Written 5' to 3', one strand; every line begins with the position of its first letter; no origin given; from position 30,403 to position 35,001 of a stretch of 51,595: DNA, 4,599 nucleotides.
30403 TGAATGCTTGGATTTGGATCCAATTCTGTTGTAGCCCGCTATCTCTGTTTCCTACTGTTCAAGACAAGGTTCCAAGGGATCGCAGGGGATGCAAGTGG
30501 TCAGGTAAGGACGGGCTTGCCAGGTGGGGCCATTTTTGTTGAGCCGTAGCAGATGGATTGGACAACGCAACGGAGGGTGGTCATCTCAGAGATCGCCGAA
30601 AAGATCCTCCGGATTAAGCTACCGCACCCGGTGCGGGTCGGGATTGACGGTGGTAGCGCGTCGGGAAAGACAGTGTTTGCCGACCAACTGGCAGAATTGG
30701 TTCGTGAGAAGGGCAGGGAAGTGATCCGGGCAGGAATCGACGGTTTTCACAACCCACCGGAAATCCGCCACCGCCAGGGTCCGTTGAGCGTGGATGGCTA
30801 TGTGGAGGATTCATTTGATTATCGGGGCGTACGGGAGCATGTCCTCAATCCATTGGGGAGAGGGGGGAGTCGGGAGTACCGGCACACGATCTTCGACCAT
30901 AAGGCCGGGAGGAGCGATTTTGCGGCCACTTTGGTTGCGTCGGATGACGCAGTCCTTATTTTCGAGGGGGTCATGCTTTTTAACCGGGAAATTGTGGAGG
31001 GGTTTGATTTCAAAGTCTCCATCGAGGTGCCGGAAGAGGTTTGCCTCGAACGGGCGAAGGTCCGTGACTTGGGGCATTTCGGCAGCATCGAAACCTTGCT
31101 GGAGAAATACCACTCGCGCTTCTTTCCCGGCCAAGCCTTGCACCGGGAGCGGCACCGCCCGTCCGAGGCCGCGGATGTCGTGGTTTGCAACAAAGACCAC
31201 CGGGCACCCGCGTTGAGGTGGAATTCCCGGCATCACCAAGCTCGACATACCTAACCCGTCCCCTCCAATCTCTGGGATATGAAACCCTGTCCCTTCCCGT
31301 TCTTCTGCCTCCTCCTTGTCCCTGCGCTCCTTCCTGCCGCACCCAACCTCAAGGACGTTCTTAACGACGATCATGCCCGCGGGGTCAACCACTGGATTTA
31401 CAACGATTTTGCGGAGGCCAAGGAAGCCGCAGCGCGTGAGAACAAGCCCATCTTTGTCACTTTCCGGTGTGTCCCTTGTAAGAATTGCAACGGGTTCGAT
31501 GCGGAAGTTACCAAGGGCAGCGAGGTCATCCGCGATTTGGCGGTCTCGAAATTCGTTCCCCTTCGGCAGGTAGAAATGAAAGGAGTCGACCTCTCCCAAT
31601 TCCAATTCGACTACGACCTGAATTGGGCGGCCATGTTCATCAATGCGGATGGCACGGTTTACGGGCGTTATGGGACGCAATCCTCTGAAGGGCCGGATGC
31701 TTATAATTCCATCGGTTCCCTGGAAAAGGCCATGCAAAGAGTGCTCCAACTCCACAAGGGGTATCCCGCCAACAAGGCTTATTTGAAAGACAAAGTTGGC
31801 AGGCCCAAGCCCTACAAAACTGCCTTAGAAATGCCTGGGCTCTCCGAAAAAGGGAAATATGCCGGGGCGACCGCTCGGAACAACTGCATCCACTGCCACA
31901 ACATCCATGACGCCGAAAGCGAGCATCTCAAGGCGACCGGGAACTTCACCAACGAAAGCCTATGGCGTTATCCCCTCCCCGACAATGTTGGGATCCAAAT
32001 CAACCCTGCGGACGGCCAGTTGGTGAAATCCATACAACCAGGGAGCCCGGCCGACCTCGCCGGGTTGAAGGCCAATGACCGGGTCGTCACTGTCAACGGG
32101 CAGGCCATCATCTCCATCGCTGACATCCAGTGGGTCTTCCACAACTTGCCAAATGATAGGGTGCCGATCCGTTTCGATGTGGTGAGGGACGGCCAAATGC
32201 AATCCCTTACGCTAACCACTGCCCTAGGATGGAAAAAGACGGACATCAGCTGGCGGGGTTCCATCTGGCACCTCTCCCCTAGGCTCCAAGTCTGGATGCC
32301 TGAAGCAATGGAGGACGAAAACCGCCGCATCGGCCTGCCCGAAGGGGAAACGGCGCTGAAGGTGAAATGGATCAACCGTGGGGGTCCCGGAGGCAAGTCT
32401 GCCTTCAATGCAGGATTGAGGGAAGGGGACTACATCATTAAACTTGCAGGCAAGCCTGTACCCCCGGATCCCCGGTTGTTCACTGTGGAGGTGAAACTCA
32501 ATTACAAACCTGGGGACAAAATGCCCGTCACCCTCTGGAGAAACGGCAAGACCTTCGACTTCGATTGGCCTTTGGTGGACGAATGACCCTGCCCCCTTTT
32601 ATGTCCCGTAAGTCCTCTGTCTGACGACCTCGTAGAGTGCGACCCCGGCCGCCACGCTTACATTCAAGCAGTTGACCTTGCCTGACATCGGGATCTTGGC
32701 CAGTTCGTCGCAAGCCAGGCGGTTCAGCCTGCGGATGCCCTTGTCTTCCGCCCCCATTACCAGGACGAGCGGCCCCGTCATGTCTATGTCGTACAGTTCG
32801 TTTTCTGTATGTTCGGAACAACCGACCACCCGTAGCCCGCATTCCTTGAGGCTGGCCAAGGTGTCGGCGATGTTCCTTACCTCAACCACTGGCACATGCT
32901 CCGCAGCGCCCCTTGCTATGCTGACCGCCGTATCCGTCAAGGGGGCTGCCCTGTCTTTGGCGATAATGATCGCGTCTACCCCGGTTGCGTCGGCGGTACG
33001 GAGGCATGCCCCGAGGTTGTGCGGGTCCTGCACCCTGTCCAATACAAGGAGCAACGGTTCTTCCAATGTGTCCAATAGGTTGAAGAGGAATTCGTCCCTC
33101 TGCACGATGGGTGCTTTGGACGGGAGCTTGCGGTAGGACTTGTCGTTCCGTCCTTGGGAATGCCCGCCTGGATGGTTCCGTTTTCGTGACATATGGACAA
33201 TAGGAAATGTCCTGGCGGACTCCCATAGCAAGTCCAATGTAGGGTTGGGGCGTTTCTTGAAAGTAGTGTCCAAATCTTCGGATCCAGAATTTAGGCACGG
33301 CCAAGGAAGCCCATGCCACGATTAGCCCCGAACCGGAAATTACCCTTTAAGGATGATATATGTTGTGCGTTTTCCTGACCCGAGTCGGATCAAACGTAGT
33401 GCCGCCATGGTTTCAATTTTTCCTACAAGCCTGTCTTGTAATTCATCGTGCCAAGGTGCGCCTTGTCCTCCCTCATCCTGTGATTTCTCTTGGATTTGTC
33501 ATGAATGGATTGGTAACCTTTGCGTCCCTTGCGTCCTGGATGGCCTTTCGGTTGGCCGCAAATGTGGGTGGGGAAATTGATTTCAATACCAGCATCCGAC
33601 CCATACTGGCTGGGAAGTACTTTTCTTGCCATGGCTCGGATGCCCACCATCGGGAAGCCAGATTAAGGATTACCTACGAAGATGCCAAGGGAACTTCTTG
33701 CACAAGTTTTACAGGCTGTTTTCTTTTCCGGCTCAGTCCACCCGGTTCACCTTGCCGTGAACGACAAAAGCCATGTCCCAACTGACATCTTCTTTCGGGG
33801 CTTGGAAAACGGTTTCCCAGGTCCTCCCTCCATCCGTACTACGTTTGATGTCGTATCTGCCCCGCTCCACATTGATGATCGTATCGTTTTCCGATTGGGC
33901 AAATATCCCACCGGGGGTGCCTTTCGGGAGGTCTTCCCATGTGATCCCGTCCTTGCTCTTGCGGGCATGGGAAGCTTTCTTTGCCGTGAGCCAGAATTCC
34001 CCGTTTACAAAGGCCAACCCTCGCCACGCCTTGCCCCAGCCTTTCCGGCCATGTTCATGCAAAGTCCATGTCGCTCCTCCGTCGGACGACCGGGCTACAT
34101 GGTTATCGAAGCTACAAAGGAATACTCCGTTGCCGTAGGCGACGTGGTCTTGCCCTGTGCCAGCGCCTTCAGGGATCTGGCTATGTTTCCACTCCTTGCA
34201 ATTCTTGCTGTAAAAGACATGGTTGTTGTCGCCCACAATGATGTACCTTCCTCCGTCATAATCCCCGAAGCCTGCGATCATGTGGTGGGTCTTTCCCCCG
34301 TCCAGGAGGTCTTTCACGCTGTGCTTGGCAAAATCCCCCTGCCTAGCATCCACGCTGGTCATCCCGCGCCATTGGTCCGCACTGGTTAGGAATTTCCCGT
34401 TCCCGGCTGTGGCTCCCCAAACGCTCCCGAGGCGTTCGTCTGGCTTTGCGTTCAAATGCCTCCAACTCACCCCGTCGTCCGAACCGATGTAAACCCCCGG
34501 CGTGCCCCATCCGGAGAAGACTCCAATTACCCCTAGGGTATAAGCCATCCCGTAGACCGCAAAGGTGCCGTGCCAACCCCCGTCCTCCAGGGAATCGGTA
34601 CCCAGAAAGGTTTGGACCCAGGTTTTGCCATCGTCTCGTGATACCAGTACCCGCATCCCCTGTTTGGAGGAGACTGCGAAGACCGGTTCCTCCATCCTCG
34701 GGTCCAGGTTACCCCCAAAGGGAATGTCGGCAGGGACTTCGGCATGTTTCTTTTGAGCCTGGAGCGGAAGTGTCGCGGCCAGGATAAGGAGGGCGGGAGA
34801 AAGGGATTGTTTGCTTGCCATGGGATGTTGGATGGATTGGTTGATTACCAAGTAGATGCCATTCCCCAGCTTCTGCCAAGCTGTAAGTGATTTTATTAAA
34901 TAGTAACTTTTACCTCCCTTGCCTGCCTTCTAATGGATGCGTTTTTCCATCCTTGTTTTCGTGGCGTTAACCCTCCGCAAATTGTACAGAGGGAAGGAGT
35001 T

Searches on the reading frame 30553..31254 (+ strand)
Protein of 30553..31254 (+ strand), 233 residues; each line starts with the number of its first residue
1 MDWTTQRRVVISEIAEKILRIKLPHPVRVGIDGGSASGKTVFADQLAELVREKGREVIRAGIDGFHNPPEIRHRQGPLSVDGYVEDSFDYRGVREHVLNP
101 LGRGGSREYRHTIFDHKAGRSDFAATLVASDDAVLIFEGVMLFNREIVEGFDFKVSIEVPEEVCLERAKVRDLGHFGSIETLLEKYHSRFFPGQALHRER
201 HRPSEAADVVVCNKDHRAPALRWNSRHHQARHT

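Call 3: search_protein_families(library=pfam, proteins=[window:30553-31254:+], max_evalue=0.01)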
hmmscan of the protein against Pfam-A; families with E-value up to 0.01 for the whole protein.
window:30553-31254:+ (233 aa): 1 family
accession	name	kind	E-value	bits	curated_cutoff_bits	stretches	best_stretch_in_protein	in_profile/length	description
PF00485.24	PRK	-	3.4e-08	34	22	1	29-186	2-165/196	Phosphoribulokinase / Uridine kinase family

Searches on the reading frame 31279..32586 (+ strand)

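Call 3: search_protein_families(library=pfam, proteins=[window:31279-32586:+], max_evalue=0.01)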
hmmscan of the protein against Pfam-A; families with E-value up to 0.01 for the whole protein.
window:31279-32586:+ (435 aa): 5 families
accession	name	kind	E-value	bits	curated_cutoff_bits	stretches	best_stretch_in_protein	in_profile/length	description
PF17820.7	PDZ_6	-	3.9e-16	59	27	1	249-296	2-49/54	PDZ domain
PF13180.12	PDZ_2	-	1.5e-15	57.7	27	1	238-313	4-79/80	PDZ domain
PF00595.29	PDZ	-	2.3e-10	41.2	23.2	1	237-283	12-63/81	PDZ domain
PF13899.12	Thioredoxin_7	-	6.1e-10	39.5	27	1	39-113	1-73/83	Thioredoxin-like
PF21558.3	Pept_S41_N_bact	-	0.0024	18.2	27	0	259-279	16-36/87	Bacteroidetes, Peptidase, S41 family, N-terminal domain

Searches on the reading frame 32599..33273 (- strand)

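Call 85: search_protein_families(library=pfam, proteins=[window:32599-33273:-], max_evalue=0.0001)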
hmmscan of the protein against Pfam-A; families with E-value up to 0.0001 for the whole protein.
window:32599-33273:- (224 aa): 1 family
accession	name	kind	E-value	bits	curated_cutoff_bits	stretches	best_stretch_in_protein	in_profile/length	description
PF00588.24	SpoU_methylase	-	4.9e-42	143.8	29.7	1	74-214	2-142/142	SpoU rRNA Methylase family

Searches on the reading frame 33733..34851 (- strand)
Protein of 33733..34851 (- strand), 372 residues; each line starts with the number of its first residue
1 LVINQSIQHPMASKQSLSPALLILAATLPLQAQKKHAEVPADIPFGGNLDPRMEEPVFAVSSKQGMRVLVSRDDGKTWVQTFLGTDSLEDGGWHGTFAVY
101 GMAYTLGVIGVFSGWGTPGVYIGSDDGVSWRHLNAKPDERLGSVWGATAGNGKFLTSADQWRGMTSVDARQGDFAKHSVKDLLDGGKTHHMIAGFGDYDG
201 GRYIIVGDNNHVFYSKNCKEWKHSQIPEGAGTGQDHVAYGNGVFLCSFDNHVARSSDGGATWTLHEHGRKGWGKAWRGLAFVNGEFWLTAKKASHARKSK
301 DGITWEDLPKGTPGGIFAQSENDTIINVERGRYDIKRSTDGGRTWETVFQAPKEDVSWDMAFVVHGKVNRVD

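Call 85: search_protein_families(library=pfam, proteins=[window:33733-34851:-], max_evalue=0.0001)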
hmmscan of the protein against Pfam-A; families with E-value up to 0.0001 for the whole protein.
window:33733-34851:- (372 aa): 1 family
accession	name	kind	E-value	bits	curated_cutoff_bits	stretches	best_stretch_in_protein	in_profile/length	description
PF02012.26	BNR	-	6.8e-07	28.8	27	0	337-347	2-12/12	BNR/Asp-box repeat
